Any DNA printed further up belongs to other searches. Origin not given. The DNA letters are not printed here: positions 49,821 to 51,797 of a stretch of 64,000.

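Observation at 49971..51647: Tad secretin carrying a C-terminal TonB-C-like domain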

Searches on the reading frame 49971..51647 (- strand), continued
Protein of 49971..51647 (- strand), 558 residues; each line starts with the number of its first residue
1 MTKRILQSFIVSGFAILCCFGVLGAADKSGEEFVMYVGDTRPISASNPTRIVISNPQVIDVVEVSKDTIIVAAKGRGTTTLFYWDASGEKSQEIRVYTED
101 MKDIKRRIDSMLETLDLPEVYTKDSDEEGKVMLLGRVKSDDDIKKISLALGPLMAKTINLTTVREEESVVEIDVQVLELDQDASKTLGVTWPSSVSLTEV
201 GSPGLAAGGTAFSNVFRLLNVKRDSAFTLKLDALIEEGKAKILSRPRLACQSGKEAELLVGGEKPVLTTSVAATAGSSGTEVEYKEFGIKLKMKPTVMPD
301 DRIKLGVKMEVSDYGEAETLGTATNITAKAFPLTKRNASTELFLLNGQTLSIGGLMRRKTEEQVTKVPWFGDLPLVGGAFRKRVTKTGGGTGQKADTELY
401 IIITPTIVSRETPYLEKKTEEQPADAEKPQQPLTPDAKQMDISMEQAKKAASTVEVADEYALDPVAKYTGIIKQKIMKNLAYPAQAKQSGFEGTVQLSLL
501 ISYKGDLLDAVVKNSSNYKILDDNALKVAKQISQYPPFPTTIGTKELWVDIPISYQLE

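Call 26: predict_structure(alignment_id=A1)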
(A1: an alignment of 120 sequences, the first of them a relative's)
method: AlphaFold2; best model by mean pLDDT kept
length: 558 residues; sequences in the alignment: 120
mean_pLDDT: 80.6   pTM: 0.50
mean pLDDT of the five models: 80.6, 80.3, 76.6, 76.1, 75.6
residues with pLDDT >= 90: 264; 70-90: 150; 50-70: 96; < 50: 48
segments of 3 or more residues with pLDDT < 50: 25-28, 417-442, 444-446, 448-461
pLDDT, mean of each block of 10 residues (from residue 1): 82 83 53 91 95 96 96 96 95 95 95 91 93 91 94 95 81 89 68 58 57 58 56 68 87 89 75 60 83 91 92 81 75 86 93 78 75 74 71 73 91 51 39 41 46 40 85 96 95 97 97 97 98 95 95 93
secondary structure, 60 per line:
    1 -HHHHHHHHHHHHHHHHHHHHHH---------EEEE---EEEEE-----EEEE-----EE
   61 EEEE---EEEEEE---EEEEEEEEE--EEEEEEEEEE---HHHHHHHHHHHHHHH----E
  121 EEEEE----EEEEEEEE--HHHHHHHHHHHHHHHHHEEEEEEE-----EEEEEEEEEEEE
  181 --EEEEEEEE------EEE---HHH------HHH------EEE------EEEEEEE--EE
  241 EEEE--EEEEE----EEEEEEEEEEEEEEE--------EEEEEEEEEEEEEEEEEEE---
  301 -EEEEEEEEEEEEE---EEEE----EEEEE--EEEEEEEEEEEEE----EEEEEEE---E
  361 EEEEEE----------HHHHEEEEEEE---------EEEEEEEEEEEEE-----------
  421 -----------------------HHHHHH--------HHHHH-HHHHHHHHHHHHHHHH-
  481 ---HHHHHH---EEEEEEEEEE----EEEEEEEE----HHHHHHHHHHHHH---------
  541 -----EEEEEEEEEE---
elements in order: H2-23 E33-36 E40-44 E50-53 E59-64 E68-73 E77-85 E88-97 H101-115 E120-125 E130-137 H140-156 E157-163 E169-180 E183-190 E197-199 E221-223 E230-236 E239-244 E247-251 E256-270 E279-297 E302-314 E318-321 E326-330 E333-345 E350-356 E360-366 H377-380 E381-387 E397-409 H444-449 H458-462 H464-479 H484-489 E493-502 E507-514 H519-531 E546-555

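Call 33: fold_search(model_id=the predicted structure, library=pdb)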
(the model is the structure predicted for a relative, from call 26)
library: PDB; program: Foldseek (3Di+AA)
matches with E <= 10: 1038; with E <= 0.001: 43
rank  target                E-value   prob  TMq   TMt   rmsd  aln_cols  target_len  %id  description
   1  9wfd_A                4.6e-27  1.00  0.35  0.43  11.0       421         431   22  Cryo-EM structure of the Type II secretion system protein from Acidithiobacillus caldus (released 2025-11-19)
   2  8jvb_A                1.4e-20  1.00  0.34  0.48  12.1       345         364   24  Cryo-EM structure of the Type II secretion system protein from Acidithiobacillus caldus (released 2024-07-03)
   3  6q14_B                1.3e-16  1.00  0.27  0.31  19.3       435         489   15  Structure of the Salmonella SPI-1 injectisome NC-base (released 2019-10-23)
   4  6q14_A                1.9e-16  1.00  0.27  0.31  19.2       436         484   15  Structure of the Salmonella SPI-1 injectisome NC-base (released 2019-10-23)
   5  6pee_A                2.2e-16  1.00  0.27  0.41  20.2       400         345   14  InvG secretin domain beta-barrel from Salmonella SPI-1 injectisome NC-base (released 2019-10-23)
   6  5tcr_A                2.4e-16  1.00  0.28  0.32  19.4       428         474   15  Atomic model of the Salmonella SPI-1 type III secretion injectisome basal body proteins InvG, PrgH, and PrgK (released 2016-12-21)
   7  5tcq_A                4.6e-16  1.00  0.28  0.42  20.5       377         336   16  Near-atomic resolution cryo-EM structure of the Salmonella SPI-1 type III secretion injectisome secretin InvG (released 2016-12-21)
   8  5zdh_A                4.9e-16  1.00  0.28  0.31  15.3       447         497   19  CryoEM structure of ETEC Pilotin-Secretin AspS-GspD complex (released 2018-04-18)
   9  6w6m_A                4.0e-15  1.00  0.28  0.36  13.2       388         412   20  Single particle cryoEM structure of V. cholerae Type IV competence pilus secretin PilQ (released 2020-10-14)
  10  8co1_A1               4.4e-15  1.00  0.27  0.25  14.3       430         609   17  Type II Secretion System (released 2024-04-10)
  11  9k8v_A                7.8e-15  1.00  0.28  0.39  12.6       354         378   21  Cryo-EM structure of the Type II secretion system protein from Vibrio cholerae (released 2025-10-29)
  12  6hcg_A                1.4e-14  1.00  0.30  0.28  23.1       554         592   16  Klebsiella pneumoniae type II secretion system outer membrane complex. PulD, PulS and PulC HR domain. (released 2019-11-27)
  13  8odn_A                2.2e-14  1.00  0.26  0.53  11.6       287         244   25  RcpA-TadD with C13 symmetry from the Pseudomonas aeruginosa Tight Adherence Secretion System (released 2023-09-27)
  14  6i1x_A                3.1e-14  1.00  0.28  0.31  15.0       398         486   19  Aeromonas hydrophila ExeD (released 2019-04-10)
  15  5w68_A                3.9e-14  1.00  0.28  0.42  12.4       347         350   20  Type II secretin from Enteropathogenic Escherichia coli - GspD (released 2017-11-15)
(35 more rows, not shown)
